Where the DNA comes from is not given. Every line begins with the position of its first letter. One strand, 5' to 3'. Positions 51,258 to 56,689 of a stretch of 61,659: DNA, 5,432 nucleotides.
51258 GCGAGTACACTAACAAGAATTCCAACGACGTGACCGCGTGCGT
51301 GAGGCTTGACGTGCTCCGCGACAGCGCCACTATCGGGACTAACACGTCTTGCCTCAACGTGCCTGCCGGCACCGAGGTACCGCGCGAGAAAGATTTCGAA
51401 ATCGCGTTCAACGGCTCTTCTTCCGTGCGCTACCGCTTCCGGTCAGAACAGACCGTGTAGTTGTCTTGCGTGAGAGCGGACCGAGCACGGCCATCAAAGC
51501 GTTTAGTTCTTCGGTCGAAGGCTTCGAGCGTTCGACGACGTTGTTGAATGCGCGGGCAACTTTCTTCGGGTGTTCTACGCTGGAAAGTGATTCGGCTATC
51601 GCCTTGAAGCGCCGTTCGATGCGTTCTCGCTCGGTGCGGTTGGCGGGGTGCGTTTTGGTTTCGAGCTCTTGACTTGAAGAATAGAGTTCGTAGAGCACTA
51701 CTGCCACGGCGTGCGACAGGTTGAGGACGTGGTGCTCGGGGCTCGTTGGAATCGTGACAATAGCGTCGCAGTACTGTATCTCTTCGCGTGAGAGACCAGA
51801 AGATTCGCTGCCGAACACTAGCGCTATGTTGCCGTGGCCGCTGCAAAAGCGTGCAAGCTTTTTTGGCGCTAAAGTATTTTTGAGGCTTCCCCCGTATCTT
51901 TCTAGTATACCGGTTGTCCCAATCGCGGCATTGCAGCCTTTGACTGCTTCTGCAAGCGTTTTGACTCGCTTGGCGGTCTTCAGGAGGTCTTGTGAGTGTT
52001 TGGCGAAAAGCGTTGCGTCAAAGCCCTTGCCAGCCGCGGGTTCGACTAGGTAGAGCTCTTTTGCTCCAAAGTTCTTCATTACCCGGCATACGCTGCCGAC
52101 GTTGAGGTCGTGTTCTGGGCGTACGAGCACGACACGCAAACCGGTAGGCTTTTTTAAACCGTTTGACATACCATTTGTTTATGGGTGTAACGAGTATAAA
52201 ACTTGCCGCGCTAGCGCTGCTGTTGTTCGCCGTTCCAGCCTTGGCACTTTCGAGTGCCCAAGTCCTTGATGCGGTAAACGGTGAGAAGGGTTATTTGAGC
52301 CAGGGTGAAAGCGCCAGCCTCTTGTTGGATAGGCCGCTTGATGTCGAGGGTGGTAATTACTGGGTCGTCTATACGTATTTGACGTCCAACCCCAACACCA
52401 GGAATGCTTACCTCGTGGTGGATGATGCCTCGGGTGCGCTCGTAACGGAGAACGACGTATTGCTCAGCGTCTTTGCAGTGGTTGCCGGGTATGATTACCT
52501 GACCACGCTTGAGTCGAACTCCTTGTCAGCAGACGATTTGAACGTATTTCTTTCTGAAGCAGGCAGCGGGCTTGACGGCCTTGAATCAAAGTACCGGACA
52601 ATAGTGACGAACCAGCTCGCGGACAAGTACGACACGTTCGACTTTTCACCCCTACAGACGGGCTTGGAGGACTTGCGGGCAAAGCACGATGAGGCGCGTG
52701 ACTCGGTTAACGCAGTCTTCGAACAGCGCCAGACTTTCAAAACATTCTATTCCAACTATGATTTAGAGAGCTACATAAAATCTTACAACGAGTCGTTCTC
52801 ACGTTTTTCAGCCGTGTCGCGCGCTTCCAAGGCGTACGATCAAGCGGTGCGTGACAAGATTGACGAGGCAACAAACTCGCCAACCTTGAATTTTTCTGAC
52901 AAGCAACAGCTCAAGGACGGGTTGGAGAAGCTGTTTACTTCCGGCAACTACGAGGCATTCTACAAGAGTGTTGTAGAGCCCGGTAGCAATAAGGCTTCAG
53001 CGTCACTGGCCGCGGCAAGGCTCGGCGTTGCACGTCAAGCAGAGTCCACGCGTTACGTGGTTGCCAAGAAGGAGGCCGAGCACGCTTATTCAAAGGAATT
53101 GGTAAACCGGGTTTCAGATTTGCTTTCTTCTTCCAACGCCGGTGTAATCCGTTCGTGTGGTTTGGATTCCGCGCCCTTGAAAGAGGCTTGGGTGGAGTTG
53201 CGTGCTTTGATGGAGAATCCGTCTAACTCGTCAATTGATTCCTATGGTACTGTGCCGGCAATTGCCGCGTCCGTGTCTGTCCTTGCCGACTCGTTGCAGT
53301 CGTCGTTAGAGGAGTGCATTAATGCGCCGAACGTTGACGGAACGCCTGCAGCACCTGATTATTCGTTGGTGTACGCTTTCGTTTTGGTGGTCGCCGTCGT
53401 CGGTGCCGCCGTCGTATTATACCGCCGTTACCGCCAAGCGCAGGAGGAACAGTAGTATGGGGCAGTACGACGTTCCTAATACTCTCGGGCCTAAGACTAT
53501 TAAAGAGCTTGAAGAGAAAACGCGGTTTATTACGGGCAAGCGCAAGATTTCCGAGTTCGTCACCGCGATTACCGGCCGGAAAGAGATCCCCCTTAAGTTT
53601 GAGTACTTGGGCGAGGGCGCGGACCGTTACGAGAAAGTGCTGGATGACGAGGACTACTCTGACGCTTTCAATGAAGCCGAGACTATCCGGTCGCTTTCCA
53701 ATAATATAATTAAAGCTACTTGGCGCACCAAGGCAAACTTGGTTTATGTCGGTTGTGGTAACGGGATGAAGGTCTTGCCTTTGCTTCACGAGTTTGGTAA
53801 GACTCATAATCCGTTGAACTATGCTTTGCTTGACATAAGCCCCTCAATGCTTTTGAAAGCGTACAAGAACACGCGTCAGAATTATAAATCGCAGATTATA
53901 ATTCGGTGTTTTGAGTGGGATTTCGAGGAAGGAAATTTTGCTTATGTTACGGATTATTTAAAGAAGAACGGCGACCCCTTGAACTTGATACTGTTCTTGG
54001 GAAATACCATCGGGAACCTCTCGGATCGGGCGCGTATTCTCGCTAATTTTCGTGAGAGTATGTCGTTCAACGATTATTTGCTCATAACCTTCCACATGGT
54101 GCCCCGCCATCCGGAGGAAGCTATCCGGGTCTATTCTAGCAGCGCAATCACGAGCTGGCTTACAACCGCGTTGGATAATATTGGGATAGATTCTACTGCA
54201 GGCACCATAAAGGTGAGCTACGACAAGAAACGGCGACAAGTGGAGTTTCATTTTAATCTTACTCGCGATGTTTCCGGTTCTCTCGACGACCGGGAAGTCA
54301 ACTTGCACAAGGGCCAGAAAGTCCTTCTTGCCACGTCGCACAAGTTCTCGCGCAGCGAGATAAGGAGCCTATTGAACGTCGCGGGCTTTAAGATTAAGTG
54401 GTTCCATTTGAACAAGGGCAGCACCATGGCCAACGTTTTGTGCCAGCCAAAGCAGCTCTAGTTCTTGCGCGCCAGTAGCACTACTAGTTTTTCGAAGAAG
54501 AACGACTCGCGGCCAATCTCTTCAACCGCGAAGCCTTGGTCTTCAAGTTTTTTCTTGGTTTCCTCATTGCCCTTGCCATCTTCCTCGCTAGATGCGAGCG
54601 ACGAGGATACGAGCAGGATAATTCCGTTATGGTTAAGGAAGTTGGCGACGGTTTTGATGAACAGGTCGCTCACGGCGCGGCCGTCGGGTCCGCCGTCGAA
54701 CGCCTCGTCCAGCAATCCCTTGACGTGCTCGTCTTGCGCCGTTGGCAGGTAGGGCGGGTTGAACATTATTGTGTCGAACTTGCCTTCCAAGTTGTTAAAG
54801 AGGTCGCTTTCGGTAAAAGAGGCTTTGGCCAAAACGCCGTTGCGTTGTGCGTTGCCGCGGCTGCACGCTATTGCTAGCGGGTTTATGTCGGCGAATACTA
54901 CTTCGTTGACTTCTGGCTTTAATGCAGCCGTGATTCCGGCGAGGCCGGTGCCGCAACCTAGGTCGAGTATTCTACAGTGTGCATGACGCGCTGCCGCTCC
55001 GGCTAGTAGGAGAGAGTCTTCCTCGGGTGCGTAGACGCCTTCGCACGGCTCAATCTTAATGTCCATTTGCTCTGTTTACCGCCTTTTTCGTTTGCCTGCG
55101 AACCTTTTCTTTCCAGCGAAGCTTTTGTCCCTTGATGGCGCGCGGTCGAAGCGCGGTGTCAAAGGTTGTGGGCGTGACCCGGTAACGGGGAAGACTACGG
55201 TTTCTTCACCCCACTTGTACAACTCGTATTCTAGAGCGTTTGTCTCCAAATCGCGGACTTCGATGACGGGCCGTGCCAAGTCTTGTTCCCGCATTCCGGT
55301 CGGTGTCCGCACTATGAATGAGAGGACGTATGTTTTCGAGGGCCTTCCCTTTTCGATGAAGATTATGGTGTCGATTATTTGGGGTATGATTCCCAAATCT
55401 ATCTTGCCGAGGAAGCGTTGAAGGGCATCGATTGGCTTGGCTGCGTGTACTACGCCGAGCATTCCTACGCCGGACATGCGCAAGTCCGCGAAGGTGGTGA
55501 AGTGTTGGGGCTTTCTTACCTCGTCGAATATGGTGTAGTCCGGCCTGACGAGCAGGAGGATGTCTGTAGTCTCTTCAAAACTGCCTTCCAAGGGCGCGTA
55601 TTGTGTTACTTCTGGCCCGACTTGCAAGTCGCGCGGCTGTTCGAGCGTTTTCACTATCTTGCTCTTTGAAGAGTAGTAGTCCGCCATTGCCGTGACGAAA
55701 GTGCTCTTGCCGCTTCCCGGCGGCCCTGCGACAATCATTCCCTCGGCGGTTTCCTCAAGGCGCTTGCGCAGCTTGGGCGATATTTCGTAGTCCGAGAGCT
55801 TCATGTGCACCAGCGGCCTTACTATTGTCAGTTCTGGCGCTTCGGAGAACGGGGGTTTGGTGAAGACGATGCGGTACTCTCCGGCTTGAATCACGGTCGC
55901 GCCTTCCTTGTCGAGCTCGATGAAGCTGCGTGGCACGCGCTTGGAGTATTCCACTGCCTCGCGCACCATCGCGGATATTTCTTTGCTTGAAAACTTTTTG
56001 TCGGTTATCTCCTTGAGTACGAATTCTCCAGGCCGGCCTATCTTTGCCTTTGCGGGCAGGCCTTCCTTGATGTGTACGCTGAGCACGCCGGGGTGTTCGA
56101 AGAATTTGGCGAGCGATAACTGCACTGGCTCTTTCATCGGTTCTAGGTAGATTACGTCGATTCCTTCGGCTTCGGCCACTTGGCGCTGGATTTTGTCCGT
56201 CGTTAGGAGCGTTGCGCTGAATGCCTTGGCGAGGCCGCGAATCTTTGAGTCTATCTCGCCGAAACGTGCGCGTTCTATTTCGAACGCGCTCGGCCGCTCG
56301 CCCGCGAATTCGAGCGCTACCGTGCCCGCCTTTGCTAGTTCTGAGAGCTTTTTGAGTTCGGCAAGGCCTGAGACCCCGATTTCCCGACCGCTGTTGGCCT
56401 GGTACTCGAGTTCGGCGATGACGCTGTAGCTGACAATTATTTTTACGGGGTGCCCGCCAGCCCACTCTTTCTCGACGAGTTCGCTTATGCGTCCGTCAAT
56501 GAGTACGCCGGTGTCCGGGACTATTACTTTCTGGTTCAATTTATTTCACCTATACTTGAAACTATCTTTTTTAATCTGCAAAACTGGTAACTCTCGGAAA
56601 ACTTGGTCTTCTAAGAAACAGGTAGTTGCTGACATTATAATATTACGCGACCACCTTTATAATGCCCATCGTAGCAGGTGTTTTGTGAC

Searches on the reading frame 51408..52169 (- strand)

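Call 24: search_protein_families(library=pfam, proteins=[window:51408-52169:-], max_evalue=0.00001)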
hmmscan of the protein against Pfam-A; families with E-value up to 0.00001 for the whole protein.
window:51408-52169:- (253 aa): 1 family
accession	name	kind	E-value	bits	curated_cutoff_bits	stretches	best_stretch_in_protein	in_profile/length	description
PF00588.24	SpoU_methylase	-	3.3e-29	102.2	29.7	1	11-160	2-142/142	SpoU rRNA Methylase family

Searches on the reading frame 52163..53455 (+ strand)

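Call 24: search_protein_families(library=pfam, proteins=[window:52163-53455:+], max_evalue=0.00001)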
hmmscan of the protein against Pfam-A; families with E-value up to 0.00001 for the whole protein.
window:52163-53455:+ (430 aa): 0 families

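Call 81: search_protein_families(library=pfam, proteins=[window:52163-53455:+], max_evalue=0.01)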
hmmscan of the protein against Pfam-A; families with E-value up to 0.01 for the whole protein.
window:52163-53455:+ (430 aa): 4 families
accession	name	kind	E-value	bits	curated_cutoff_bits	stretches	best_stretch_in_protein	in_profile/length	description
PF01923.23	Cob_adeno_trans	-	3.3e-05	24.4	24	1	242-321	85-164/171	Cobalamin adenosyltransferase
PF12296.13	HsbA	-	0.0027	18.6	33.5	0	200-261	17-78/121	Hydrophobic surface binding protein A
PF06281.17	VP1_VP3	-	0.0056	17.1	25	1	381-424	28-71/73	Structural protein VP1/VP3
PF14316.11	DUF4381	-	0.0075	17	27.2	0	382-428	3-49/145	Domain of unknown function (DUF4381)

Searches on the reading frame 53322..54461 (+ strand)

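Call 24: search_protein_families(library=pfam, proteins=[window:53322-54461:+], max_evalue=0.00001)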
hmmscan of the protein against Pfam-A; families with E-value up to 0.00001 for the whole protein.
window:53322-54461:+ (379 aa): 1 family
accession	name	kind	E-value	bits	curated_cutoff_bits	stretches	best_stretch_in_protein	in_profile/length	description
PF10017.15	Methyltransf_33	-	2.7e-33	115.8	23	1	86-375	13-303/304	Histidine-specific methyltransferase, SAM-dependent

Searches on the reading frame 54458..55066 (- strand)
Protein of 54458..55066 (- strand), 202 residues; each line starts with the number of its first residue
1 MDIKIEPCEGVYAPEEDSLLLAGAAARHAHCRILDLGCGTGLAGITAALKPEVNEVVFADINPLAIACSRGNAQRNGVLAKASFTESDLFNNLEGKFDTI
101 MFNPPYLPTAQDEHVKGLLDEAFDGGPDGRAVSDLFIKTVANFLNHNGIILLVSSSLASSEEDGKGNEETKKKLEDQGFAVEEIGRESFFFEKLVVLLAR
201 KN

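Call 90: search_protein_families(library=pfam, proteins=[window:54458-55066:-], max_evalue=0.001)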
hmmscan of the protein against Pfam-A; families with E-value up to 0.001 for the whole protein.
window:54458-55066:- (202 aa): 12 families
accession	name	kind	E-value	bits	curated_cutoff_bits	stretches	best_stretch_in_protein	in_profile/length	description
PF05175.20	MTS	-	1.6e-19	70.6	23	1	19-111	21-113/170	Methyltransferase small domain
PF13847.12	Methyltransf_31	-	5.2e-12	46.1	27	1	28-160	2-114/145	Methyltransferase domain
PF06325.19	PrmA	-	3.6e-09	37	22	1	29-103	161-233/296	Ribosomal protein L11 methyltransferase (PrmA)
PF13649.12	Methyltransf_25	-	2.9e-08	34.7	27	1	33-122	1-89/97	Methyltransferase domain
PF08242.18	Methyltransf_12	-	1.4e-06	29.4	30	1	34-101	1-70/98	Methyltransferase domain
PF07669.17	Eco57I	-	6.6e-06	26.8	25.3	1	82-174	57-153/171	Eco57I restriction-modification methylase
PF03602.21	Cons_hypoth95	-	3e-05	24.2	24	1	28-111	40-128/182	Conserved hypothetical protein 95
PF01170.24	UPF0020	-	0.00011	22.4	22.3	1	49-114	73-139/197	RMKL-like, methyltransferase domain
PF10294.15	Methyltransf_16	-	0.00016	21.9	21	1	26-77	43-93/174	Lysine methyltransferase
PF08241.18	Methyltransf_11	-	0.00055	21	21.2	0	34-101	1-65/95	Methyltransferase domain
PF13489.12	Methyltransf_23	-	0.00069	19.8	27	0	27-102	20-87/164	Methyltransferase domain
PF09445.16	Methyltransf_15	-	0.0009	19.3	22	0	32-96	3-66/165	RNA cap guanine-N2 methyltransferase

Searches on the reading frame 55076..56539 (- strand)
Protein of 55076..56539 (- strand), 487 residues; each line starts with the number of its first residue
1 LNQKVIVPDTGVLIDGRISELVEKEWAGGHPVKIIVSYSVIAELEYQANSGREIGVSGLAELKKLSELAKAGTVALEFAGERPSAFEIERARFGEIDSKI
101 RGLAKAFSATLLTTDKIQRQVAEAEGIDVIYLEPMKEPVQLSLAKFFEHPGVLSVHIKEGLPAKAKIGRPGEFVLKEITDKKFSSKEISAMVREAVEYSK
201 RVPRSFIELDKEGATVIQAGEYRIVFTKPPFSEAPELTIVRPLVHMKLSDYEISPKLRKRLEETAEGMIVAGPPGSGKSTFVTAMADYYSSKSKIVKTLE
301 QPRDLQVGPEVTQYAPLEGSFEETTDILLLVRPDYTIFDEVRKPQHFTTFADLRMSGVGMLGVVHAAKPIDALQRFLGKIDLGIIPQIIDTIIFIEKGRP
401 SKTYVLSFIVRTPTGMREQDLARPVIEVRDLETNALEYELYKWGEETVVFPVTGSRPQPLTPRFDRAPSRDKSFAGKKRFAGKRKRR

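Call 24: search_protein_families(library=pfam, proteins=[window:55076-56539:-], max_evalue=0.00001)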
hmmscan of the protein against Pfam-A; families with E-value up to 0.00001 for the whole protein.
window:55076-56539:- (487 aa): 2 families
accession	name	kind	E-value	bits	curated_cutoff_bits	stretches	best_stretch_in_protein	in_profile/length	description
PF01850.27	PIN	-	2.6e-10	41.4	23.6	1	6-123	1-119/120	PIN domain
PF00437.27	T2SSE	-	2.1e-07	30.4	24.9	1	256-377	133-256/370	Type II/IV secretion system protein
